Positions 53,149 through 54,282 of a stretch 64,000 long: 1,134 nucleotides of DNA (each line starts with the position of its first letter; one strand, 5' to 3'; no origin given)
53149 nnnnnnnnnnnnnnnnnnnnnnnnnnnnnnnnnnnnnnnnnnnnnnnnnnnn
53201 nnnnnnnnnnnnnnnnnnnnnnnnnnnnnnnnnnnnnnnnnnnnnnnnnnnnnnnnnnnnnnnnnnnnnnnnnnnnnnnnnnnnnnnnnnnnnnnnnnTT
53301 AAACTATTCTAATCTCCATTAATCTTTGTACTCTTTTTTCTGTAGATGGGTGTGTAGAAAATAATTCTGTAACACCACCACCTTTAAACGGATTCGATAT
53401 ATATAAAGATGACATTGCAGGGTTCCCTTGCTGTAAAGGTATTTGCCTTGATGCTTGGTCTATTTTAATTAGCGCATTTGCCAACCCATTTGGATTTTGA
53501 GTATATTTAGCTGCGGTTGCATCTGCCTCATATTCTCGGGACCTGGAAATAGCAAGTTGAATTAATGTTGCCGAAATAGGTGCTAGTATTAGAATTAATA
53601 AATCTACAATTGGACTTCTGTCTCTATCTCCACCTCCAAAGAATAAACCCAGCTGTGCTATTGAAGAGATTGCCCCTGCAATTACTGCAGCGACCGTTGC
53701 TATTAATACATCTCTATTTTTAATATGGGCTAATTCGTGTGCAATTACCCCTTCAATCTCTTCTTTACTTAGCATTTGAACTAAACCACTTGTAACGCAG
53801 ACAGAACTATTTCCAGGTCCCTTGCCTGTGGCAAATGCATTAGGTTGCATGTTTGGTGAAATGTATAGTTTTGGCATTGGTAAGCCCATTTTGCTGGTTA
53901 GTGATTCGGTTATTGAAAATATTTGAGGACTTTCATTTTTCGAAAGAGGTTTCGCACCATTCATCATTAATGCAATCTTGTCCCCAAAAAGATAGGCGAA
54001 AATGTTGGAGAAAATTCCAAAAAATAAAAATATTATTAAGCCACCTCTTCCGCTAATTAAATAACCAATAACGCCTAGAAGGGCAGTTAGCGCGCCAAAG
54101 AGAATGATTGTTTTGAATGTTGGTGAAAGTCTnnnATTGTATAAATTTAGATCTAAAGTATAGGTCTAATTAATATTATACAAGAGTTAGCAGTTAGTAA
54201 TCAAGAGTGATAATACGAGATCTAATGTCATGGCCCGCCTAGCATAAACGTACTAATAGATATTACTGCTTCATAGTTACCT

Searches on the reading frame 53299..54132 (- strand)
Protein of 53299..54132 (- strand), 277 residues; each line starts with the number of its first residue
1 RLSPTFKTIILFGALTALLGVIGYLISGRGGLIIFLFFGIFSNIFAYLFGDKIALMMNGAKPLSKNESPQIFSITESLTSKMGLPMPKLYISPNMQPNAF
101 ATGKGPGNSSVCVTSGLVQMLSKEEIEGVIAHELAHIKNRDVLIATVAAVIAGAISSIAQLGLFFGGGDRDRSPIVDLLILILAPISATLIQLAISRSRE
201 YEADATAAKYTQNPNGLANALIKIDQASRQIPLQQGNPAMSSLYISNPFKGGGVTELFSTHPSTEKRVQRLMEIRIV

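Call 7: search_protein_families(library=pfam, proteins=[window:53299-54132:-], max_evalue=0.001)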
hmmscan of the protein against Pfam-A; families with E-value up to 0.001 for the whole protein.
window:53299-54132:- (277 aa): 2 families
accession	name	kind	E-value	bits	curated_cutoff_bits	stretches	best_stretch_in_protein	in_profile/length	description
PF01435.24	Peptidase_M48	-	1.5e-36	126.4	20.3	1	68-273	4-184/186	Peptidase family M48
PF05569.17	Peptidase_M56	-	2.9e-05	23.8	31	1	106-151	173-218/296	BlaR1 peptidase M56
